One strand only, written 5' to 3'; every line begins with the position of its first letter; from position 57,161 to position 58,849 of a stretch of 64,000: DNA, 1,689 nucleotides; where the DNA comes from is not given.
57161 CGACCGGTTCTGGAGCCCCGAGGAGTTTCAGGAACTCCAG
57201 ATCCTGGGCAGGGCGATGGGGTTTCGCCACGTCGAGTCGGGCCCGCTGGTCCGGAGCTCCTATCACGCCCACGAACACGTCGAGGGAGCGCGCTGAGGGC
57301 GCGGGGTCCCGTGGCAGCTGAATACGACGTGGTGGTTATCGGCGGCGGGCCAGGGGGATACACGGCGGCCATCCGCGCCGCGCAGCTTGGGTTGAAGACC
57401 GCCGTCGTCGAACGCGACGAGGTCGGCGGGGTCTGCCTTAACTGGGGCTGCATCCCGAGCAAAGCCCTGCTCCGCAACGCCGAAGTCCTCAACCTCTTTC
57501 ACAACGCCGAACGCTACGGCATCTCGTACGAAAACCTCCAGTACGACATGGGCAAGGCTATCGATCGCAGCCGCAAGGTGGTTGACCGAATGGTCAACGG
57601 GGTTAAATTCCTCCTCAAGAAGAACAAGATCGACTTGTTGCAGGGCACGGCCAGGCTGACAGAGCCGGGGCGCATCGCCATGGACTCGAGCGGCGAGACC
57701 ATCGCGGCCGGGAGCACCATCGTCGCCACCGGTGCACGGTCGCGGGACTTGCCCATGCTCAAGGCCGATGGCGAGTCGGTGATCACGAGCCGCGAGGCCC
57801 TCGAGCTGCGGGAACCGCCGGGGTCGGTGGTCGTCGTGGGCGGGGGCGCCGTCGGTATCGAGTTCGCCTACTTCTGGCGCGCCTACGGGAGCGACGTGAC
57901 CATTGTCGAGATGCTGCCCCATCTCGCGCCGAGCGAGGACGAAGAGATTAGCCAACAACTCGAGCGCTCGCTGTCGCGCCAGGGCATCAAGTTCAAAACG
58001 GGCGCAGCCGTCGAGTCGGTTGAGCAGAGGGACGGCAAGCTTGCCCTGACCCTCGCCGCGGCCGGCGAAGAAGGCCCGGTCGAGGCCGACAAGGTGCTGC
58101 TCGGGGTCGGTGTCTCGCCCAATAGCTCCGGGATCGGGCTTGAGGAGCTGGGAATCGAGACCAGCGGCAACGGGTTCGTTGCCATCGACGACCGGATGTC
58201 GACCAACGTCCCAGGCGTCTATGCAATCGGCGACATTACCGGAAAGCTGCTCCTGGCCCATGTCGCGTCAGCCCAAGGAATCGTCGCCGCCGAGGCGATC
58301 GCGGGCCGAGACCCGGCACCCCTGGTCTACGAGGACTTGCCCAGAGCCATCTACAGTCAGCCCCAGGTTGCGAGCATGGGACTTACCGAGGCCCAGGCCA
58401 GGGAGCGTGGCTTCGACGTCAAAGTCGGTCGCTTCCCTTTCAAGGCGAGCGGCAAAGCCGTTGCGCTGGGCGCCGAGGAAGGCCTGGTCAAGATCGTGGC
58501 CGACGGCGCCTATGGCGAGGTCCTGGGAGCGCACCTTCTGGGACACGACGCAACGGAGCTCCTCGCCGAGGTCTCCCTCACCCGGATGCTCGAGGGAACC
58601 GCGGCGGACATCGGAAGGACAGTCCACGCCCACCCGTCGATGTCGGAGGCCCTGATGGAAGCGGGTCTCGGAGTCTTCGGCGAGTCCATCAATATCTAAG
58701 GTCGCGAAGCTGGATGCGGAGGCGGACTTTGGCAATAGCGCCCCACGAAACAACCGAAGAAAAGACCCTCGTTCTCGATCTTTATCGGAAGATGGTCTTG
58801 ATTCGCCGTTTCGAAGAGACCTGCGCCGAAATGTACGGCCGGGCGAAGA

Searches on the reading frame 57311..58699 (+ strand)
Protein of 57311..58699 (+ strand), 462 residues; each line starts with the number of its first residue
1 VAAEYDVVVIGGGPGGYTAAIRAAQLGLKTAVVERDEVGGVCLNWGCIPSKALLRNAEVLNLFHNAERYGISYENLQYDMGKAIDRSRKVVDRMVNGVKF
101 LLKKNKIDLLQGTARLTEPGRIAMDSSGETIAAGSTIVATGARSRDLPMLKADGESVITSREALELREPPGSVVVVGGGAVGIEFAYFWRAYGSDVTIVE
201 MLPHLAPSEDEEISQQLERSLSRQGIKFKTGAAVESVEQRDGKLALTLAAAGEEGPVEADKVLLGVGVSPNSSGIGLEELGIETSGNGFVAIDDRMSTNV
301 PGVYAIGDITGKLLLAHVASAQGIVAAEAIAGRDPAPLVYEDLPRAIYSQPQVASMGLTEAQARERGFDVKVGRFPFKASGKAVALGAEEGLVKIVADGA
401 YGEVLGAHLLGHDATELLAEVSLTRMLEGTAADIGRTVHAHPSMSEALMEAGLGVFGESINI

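Call 27: search_protein_families(library=pfam, proteins=[window:57311-58699:+], max_evalue=0.001)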
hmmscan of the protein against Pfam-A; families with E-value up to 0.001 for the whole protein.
window:57311-58699:+ (462 aa): 14 families
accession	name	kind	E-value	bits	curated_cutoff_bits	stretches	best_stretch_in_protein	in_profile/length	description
PF07992.20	Pyr_redox_2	-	2.2e-76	257.5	26.1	1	5-323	1-291/291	Pyridine nucleotide-disulphide oxidoreductase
PF02852.28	Pyr_redox_dim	-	1.4e-33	115.8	25.3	1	344-451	2-109/110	Pyridine nucleotide-disulphide oxidoreductase, dimerisation domain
PF00070.33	Pyr_redox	-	8.3e-26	90.8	22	1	172-243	1-72/82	Pyridine nucleotide-disulphide oxidoreductase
PF13738.12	Pyr_redox_3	-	6.1e-18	65.5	30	2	124-307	116-305/305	Pyridine nucleotide-disulphide oxidoreductase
PF01134.28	GIDA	-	4.5e-14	52.8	22.1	1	6-145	1-153/391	Glucose inhibited division protein A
PF00890.30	FAD_binding_2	-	9.7e-12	45.2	20.4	1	6-45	1-40/414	FAD binding domain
PF12831.13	FAD_oxidored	-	1.9e-11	44.4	27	1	6-41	1-37/416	FAD dependent oxidoreductase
PF03486.20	HI0933_like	-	2.2e-10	40.8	50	1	6-37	2-33/244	HI0933-like protein Rossmann domain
PF13450.12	NAD_binding_8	-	5e-10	40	21.9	0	9-43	1-36/68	NAD(P)-binding Rossmann-like domain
PF01266.30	DAO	-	5.6e-10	39.7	27.9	1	6-40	1-37/353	FAD dependent oxidoreductase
PF01946.23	Thi4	-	1e-06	28.6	26.2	1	3-55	16-70/235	Thi4 family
PF01494.25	FAD_binding_3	-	4.1e-06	26.7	22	0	4-37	1-34/349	FAD binding domain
PF01262.27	AlaDh_PNT_C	-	3.3e-05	23.9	23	0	170-307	28-79/214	Alanine dehydrogenase/PNT, C-terminal domain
PF02737.24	3HCDH_N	-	0.00029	21.3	22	0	173-233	2-63/180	3-hydroxyacyl-CoA dehydrogenase, NAD binding domain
